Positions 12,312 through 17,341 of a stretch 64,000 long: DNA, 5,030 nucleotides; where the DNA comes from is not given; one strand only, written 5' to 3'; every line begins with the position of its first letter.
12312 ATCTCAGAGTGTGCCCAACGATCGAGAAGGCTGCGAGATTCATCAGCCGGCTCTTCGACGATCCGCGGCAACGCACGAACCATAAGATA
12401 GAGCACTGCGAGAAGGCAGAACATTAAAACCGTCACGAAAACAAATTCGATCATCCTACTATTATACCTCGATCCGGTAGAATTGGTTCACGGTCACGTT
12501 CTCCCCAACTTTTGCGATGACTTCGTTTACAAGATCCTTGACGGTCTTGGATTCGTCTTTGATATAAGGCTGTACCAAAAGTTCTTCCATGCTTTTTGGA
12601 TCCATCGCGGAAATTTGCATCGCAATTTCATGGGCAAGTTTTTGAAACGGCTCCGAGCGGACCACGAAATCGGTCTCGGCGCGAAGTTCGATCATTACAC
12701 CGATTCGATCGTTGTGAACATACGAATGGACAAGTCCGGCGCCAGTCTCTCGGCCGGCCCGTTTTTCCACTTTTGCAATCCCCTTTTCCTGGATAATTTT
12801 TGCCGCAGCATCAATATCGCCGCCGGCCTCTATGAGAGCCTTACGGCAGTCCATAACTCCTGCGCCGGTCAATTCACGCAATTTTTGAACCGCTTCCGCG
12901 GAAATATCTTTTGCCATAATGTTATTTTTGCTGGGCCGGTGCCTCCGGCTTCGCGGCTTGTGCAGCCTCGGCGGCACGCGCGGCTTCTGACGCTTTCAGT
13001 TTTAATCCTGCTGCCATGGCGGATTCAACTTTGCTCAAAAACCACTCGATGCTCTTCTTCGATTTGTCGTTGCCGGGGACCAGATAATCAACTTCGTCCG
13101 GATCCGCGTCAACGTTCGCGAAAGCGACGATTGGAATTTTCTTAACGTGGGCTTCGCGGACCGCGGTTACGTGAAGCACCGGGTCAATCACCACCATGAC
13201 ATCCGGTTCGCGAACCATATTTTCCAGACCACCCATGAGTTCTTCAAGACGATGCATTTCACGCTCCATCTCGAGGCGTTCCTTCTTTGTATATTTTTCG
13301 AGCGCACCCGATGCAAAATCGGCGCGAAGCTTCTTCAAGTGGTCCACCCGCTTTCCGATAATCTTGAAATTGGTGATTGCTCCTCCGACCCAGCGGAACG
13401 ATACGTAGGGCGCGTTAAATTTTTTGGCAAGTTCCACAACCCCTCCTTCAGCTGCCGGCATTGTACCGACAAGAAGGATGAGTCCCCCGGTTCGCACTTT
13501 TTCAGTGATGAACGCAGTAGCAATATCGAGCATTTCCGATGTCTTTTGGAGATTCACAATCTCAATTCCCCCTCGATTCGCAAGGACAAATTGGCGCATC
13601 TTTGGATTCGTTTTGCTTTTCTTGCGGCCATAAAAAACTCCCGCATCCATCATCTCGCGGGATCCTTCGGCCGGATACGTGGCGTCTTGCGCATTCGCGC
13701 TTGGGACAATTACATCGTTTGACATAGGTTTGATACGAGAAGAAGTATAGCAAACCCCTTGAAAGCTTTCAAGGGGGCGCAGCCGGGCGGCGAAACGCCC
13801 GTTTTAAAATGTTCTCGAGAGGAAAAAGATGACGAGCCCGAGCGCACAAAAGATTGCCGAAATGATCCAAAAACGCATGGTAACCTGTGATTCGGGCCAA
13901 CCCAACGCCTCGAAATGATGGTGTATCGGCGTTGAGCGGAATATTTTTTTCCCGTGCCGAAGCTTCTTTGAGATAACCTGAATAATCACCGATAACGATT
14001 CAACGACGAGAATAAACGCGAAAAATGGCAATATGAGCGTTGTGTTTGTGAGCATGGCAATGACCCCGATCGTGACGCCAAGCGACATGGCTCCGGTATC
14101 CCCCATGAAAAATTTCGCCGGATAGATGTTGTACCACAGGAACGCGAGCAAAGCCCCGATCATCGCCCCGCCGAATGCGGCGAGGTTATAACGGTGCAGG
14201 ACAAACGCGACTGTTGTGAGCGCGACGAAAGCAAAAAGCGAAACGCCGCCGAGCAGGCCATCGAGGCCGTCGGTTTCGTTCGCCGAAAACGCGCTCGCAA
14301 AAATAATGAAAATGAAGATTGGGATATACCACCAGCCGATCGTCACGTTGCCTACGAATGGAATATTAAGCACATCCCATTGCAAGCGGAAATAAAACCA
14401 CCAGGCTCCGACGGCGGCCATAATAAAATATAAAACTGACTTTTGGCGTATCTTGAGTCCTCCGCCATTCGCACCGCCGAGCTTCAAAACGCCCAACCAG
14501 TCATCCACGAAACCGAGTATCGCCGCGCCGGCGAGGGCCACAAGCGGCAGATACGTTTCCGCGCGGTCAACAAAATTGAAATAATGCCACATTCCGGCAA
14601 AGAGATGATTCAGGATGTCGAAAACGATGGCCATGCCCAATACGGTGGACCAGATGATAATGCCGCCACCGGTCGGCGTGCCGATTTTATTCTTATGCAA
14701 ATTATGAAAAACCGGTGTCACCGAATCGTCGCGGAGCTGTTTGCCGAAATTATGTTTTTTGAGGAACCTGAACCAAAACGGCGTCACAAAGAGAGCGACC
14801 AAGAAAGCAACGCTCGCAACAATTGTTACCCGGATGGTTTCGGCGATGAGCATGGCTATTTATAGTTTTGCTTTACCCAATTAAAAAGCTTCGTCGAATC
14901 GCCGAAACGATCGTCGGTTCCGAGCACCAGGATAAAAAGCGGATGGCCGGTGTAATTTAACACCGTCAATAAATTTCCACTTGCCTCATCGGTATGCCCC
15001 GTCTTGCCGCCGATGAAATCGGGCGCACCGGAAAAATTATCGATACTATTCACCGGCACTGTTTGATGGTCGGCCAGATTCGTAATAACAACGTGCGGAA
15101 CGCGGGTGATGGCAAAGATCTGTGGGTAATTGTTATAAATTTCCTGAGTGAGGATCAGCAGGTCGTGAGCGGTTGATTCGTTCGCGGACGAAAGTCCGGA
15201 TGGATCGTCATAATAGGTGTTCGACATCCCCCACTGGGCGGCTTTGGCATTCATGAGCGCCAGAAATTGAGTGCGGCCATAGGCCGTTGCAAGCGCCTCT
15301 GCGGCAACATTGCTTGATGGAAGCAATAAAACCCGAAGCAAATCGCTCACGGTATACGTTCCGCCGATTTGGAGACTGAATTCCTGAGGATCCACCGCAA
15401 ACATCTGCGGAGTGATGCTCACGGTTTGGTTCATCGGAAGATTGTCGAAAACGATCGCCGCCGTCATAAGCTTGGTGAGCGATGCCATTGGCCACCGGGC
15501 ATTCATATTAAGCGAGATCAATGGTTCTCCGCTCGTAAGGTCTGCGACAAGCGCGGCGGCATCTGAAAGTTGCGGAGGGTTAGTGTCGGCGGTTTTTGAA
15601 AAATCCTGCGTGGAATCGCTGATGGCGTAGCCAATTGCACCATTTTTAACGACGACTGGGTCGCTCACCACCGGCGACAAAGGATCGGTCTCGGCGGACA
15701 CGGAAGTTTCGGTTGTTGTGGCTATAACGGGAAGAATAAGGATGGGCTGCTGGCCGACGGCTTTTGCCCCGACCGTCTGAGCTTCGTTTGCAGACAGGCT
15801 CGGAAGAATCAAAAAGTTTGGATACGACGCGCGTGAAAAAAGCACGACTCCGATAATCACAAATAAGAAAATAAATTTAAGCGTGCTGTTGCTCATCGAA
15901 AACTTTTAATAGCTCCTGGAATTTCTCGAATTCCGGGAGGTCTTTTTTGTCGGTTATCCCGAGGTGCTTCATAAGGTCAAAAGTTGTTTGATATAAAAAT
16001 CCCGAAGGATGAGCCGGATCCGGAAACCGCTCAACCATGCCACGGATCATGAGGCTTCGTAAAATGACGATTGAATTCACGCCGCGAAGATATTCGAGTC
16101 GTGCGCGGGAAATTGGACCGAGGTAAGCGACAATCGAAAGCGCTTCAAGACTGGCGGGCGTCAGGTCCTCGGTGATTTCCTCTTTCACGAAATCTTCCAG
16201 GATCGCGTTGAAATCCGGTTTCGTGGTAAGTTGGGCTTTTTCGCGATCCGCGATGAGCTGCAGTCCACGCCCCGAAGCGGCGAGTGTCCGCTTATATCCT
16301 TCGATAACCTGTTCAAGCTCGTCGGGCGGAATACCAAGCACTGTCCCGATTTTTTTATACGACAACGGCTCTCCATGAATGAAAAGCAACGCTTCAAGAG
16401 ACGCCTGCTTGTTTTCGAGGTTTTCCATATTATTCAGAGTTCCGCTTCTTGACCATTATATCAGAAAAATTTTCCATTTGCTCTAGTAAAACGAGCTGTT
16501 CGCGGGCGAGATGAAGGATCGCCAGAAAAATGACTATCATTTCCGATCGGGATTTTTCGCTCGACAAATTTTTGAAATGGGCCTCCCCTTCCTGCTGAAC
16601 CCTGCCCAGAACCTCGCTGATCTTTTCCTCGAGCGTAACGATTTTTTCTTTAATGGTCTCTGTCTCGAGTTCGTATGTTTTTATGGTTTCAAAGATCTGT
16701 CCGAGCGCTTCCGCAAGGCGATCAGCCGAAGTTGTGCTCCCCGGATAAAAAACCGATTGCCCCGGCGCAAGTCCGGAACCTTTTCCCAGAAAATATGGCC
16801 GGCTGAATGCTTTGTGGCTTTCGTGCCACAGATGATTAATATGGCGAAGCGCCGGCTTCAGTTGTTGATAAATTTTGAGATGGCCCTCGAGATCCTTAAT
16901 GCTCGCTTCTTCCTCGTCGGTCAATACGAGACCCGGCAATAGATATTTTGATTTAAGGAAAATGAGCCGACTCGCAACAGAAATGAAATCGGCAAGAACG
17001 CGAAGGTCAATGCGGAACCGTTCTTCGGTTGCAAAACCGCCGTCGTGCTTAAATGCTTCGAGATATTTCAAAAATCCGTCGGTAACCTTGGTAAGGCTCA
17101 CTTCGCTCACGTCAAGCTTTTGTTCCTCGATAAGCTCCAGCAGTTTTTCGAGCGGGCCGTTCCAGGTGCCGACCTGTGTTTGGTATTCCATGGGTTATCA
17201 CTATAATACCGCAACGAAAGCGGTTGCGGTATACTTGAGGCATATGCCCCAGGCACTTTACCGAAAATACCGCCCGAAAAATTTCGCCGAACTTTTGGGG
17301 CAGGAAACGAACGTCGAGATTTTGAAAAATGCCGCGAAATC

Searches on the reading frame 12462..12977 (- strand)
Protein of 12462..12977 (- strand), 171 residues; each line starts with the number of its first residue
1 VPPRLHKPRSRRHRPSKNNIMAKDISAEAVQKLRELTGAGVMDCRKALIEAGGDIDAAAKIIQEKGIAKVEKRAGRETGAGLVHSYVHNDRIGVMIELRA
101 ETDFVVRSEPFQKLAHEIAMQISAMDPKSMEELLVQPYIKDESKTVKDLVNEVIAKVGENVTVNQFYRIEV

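Call 39: search_protein_families(library=pfam, proteins=[window:12462-12977:-], max_evalue=0.001)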
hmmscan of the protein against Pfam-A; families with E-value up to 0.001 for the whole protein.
window:12462-12977:- (171 aa): 2 families
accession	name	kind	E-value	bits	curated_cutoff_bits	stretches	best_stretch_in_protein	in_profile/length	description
PF00889.24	EF_TS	-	2.6e-17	63.5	27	1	93-170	1-76/204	Elongation factor TS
PF25025.1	EF-Ts_N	-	0.00016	22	33.2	1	25-64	12-52/60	Elongation factor Ts, mitochondrial, N-terminal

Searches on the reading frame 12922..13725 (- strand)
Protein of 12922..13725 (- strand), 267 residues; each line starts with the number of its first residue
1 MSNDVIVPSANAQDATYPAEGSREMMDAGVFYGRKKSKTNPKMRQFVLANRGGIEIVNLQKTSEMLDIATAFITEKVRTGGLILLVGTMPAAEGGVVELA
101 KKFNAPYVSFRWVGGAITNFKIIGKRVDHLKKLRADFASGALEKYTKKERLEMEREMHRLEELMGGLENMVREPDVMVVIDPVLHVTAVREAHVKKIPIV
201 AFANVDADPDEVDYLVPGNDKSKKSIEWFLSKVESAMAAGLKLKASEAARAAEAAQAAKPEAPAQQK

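Call 39: search_protein_families(library=pfam, proteins=[window:12922-13725:-], max_evalue=0.001)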
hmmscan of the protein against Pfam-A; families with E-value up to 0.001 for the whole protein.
window:12922-13725:- (267 aa): 1 family
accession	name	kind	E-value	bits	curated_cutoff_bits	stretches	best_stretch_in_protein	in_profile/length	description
PF00318.25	Ribosomal_S2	-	4e-64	216.3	26.1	1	25-240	1-216/216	Ribosomal protein S2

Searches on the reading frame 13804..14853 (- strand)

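Call 39: search_protein_families(library=pfam, proteins=[window:13804-14853:-], max_evalue=0.001)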
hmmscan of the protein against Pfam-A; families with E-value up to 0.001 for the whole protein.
window:13804-14853:- (349 aa): 1 family
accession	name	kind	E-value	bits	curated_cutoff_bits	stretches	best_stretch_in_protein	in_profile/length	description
PF00953.26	Glycos_transf_4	-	2.1e-29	103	27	1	104-268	5-158/160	Glycosyl transferase family 4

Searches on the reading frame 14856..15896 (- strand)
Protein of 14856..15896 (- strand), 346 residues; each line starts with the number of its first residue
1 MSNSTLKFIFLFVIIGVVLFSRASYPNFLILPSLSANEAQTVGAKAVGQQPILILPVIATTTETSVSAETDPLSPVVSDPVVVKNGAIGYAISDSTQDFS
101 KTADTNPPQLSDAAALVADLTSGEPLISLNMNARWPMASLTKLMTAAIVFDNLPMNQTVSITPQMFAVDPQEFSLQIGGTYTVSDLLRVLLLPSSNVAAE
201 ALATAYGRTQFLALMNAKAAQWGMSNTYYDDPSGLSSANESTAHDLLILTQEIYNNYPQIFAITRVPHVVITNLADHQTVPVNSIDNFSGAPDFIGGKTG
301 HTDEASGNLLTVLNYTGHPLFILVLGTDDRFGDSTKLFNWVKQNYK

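Call 39: search_protein_families(library=pfam, proteins=[window:14856-15896:-], max_evalue=0.001)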
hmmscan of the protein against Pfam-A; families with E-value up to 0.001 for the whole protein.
window:14856-15896:- (346 aa): 2 families
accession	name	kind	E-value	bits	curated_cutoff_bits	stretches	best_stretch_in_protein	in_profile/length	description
PF00768.25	Peptidase_S11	-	8.7e-37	127.3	27.6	1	105-327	5-237/239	D-alanyl-D-alanine carboxypeptidase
PF13354.11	Beta-lactamase2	-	5.8e-10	39.3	22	1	116-255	3-148/214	Beta-lactamase enzyme family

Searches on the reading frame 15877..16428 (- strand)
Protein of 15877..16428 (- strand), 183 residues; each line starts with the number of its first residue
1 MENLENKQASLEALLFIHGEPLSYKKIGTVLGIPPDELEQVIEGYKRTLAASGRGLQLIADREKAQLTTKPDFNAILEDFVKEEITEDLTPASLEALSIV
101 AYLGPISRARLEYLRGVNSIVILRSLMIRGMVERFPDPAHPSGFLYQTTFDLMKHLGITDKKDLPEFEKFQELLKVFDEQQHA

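Call 39: search_protein_families(library=pfam, proteins=[window:15877-16428:-], max_evalue=0.001)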
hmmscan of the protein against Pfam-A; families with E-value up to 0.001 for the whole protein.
window:15877-16428:- (183 aa): 1 family
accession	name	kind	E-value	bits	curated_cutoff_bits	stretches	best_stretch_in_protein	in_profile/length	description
PF04079.22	SMC_ScpB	-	3.3e-34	118.2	27.4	1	10-166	2-159/160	Segregation and condensation complex subunit ScpB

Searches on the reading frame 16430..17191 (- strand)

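Call 39: search_protein_families(library=pfam, proteins=[window:16430-17191:-], max_evalue=0.001)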
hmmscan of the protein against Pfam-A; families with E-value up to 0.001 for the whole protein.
window:16430-17191:- (253 aa): 1 family
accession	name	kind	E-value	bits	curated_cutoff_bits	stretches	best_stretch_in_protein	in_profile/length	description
PF02616.19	SMC_ScpA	-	2.9e-18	67.2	24.6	1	20-247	1-229/232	Segregation and condensation protein ScpA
